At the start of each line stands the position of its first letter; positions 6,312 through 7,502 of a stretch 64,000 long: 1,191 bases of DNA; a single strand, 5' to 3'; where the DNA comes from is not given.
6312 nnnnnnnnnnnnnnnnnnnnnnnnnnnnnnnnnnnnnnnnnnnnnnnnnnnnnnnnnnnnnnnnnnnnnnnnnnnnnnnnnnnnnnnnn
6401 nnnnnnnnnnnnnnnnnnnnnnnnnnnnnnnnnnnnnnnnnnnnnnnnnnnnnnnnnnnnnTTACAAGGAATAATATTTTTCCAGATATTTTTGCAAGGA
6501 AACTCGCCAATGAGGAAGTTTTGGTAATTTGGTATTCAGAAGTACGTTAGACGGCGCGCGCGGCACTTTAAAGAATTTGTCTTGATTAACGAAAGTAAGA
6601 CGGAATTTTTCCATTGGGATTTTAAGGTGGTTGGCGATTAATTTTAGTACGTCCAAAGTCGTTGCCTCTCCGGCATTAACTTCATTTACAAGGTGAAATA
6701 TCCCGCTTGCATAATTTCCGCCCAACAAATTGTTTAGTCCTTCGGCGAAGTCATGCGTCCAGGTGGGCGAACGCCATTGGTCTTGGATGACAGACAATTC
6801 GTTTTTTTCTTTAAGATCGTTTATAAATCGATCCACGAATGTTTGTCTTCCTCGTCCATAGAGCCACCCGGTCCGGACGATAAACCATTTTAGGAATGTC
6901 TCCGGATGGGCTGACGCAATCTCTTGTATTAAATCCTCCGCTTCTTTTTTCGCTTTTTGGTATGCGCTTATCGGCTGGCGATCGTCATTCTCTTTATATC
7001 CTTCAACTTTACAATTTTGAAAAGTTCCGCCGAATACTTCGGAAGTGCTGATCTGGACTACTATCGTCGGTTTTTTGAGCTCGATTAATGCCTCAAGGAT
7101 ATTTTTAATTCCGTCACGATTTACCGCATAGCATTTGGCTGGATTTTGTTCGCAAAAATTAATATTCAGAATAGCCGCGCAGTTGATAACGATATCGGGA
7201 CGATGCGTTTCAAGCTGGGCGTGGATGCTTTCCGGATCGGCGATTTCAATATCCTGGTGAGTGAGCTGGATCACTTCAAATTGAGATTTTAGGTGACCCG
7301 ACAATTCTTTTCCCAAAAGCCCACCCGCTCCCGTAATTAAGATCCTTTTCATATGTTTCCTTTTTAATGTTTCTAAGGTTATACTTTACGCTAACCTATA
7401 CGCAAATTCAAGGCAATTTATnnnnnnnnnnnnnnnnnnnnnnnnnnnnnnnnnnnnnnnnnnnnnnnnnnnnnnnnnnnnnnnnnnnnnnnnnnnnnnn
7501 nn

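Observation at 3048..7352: gmd plus a ColD-like His-for-Lys PLP dehydratase: a candidate GDP-3,6-dideoxyhexose (colitose-type) branch without an obvious ColC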

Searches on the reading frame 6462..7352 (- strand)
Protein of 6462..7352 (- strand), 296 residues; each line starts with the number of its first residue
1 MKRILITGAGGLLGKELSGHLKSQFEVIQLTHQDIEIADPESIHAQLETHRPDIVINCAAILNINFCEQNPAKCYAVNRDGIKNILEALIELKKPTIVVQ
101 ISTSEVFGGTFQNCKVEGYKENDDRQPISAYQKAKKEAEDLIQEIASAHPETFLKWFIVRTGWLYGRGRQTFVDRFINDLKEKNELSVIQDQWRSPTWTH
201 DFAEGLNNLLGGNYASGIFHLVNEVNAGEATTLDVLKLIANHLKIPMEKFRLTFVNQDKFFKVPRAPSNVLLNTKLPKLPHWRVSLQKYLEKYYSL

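Call 3: search_protein_families(library=pfam, proteins=[window:6462-7352:-])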
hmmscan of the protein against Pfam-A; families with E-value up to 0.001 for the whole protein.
window:6462-7352:- (296 aa): 7 families
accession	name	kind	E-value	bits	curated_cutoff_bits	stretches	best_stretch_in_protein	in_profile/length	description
PF04321.23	RmlD_sub_bind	-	5.8e-54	183.5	27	1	3-294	2-286/287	RmlD substrate binding domain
PF01370.27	Epimerase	-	1e-23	84.5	20.9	1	4-206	1-221/240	NAD dependent epimerase/dehydratase family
PF16363.11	GDP_Man_Dehyd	-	2.1e-15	57.5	27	1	29-151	53-173/332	GDP-mannose 4,6 dehydratase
PF01073.25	3Beta_HSD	-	5.3e-11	42.5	22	1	25-192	44-209/280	3-beta hydroxysteroid dehydrogenase/isomerase family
PF02719.21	Polysacc_synt_2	-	8.4e-11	42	20.2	1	36-103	62-128/293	Polysaccharide biosynthesis protein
PF07993.18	NAD_binding_4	-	1.3e-08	34.8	20.1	1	49-166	86-209/258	Male sterility protein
PF13460.12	NAD_binding_10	-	3.2e-05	24.3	27.2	1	29-168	40-150/184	NAD(P)H-binding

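Call 4: search_protein_families(library=ncbifam, proteins=[window:6462-7352:-], max_evalue=0.001)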
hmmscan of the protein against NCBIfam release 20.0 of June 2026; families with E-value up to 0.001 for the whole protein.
window:6462-7352:- (296 aa): 14 families
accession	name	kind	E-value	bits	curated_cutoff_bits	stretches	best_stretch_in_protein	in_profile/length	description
TIGR01214.1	rmlD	equivalog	1.8e-49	168.4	224.05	1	3-292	1-284/285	dTDP-4-dehydrorhamnose reductase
NF007440.0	PRK09987.1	equivalog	7.1e-20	71.5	308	1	3-290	2-290/299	dTDP-4-dehydrorhamnose reductase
TIGR01181.1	dTDP_gluc_dehyt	equivalog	2.7e-12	46.4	365.1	1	30-249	52-267/321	dTDP-glucose 4,6-dehydratase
TIGR02622.1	CDP_4_6_dhtase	equivalog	4e-10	39.4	278.45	1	33-180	59-206/352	CDP-glucose 4,6-dehydratase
TIGR01179.1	galE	equivalog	7.3e-10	38.2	262.3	1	22-152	41-169/332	UDP-glucose 4-epimerase GalE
NF043036.1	ErythonDh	equivalog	5.6e-08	32.4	325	1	30-144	54-162/321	D-erythronate dehydrogenase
TIGR04180.1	EDH_00030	hypoth_equivalog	1.2e-07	31.1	475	1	36-146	57-160/297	NAD-dependent 4,6-dehydratase LegB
TIGR03589.1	PseB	equivalog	1.7e-05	23.9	407.75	1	51-103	74-125/324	UDP-N-acetylglucosamine 4,6-dehydratase (inverting)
TIGR03466.1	HpnA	hypoth_equivalog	2.6e-05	23.3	367.65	1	3-148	2-158/327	hopanoid-associated sugar epimerase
NF042423.1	oxyalk_red_Shew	equivalog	2.8e-05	23.4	580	1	2-181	9-191/331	2-alkyl-3-oxoalkanoate reductase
NF005754.0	PRK07578.1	equivalog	5.8e-05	23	167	1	2-63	1-67/200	short chain dehydrogenase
NF007956.0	PRK10675.1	subfamily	0.00038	19.7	394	1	35-152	57-170/338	UDP-glucose 4-epimerase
TIGR01777.1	yfcH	hypoth_equivalog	0.0004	20.1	207.35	1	4-121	1-130/292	TIGR01777 family oxidoreductase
NF004520.0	PRK05865.1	equivalog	0.00066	17.7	1509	1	3-177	2-141/854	sugar epimerase family protein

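Call 7: search_solved_structures(query=window:6462-7352:-, show_alignments=2)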
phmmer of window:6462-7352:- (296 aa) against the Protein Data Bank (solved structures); distinct sequences matched with E-value up to 0.001: 31.
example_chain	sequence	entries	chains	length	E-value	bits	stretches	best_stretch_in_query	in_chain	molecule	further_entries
1vl0_A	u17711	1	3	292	1.1e-28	103.4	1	3-221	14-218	DTDP-4-dehydrorhamnose reductase, rfbD ortholog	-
3sc6_A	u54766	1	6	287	3.5e-27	98.5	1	2-246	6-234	dTDP-4-dehydrorhamnose reductase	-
8g22_A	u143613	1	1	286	6.2e-24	87.8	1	3-231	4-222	dTDP-4-dehydrorhamnose reductase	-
9gpi_D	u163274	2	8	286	1.1e-22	83.7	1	1-223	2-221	dTDP-4-dehydrorhamnose reductase, putative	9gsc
4wpg_A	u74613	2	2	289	2.6e-19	72.6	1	2-240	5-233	dTDP-4-dehydrorhamnose reductase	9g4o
1kbz_A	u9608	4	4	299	4.7e-15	58.7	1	4-291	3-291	dTDP-glucose oxidoreductase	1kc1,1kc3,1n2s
5u9c_A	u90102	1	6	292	5e-14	55.3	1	2-194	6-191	dTDP-4-dehydrorhamnose Reductase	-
2ggs_A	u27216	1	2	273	5.4e-12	48.7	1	3-139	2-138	273aa long hypothetical dTDP-4-dehydrorhamnose reductase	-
8ctr_A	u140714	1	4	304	9.9e-12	47.8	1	3-229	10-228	dTDP-4-dehydrorhamnose reductase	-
2ydx_A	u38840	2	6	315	2e-06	30.4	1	2-144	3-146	METHIONINE ADENOSYLTRANSFERASE 2 SUBUNIT BETA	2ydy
4ndn_E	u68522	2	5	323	2.3e-06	30.2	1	2-144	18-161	Methionine adenosyltransferase 2 subunit beta | Isoform 2 of Methionine adenosyltransferase 2 subunit beta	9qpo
4ktt_E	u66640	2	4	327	2.4e-06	30.1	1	2-144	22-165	Methionine adenosyltransferase 2 subunit beta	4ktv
30gd_E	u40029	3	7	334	2.5e-06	30.1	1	2-144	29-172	Isoform 1 of Methionine adenosyltransferase 2 subunit beta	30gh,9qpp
4lw8_A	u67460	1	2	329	6.6e-06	28.7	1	29-111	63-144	Putative epimerase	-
8shh_A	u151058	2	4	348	1.4e-05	27.6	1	52-233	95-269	dTDP-glucose 4,6-dehydratase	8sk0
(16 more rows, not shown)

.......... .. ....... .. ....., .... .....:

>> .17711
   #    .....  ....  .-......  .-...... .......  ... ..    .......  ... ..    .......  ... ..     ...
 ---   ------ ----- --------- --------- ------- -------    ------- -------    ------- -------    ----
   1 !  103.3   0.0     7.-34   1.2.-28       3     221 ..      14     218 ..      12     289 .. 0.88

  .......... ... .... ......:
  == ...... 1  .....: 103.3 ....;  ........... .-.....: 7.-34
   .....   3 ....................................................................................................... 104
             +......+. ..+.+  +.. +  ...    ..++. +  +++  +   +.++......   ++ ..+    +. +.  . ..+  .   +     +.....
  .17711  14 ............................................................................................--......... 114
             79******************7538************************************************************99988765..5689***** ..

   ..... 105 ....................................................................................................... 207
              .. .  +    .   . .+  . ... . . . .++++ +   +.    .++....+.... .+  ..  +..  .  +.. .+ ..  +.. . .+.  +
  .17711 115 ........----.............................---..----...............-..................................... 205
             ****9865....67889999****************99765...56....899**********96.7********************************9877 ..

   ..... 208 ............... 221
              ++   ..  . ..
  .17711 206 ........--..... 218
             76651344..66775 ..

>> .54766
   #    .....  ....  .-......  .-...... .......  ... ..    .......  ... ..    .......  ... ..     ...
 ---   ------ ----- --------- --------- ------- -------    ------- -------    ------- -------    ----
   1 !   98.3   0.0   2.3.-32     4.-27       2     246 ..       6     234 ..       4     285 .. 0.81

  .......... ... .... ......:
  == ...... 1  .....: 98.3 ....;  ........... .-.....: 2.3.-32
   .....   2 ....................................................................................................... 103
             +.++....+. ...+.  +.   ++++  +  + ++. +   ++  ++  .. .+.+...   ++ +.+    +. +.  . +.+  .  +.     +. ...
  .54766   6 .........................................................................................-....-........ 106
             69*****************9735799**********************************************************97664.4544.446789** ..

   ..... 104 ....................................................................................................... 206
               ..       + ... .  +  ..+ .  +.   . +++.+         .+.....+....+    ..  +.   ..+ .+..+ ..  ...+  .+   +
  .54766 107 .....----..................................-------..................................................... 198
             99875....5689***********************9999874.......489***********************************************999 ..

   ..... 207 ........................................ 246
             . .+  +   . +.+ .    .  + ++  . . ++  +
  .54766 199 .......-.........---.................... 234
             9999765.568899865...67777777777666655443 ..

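Call 45: find_related_loci(query=window:6462-7352:-, collection=metagenome_contigs, flank=7000)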
Query window:6462-7352:- (296 aa) in metagenome_contigs; peptide patterns used: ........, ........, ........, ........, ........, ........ (x = any residue, [..] = any of these).
201 stretches matched a pattern; 11 encode a relative of the query (tblastn E <= 1e-3); 11 distinct loci.
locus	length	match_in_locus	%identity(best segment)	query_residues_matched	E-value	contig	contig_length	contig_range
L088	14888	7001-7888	81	1-296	1e-169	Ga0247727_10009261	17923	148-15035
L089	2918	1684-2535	32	1-292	4e-37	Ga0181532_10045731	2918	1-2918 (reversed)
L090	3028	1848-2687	33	3-292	5e-35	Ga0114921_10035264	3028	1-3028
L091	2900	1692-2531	33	3-292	5e-35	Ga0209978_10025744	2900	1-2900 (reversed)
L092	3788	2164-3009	29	1-290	1e-31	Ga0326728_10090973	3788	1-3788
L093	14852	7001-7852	29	3-294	2e-29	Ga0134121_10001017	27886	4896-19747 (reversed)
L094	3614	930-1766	30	4-291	9e-30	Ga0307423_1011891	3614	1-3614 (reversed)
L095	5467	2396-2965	35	3-204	9e-28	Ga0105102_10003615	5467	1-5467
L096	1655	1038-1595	31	4-197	1e-23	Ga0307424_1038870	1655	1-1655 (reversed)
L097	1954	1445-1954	29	4-182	2e-16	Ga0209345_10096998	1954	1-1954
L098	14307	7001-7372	25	2-107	8e-6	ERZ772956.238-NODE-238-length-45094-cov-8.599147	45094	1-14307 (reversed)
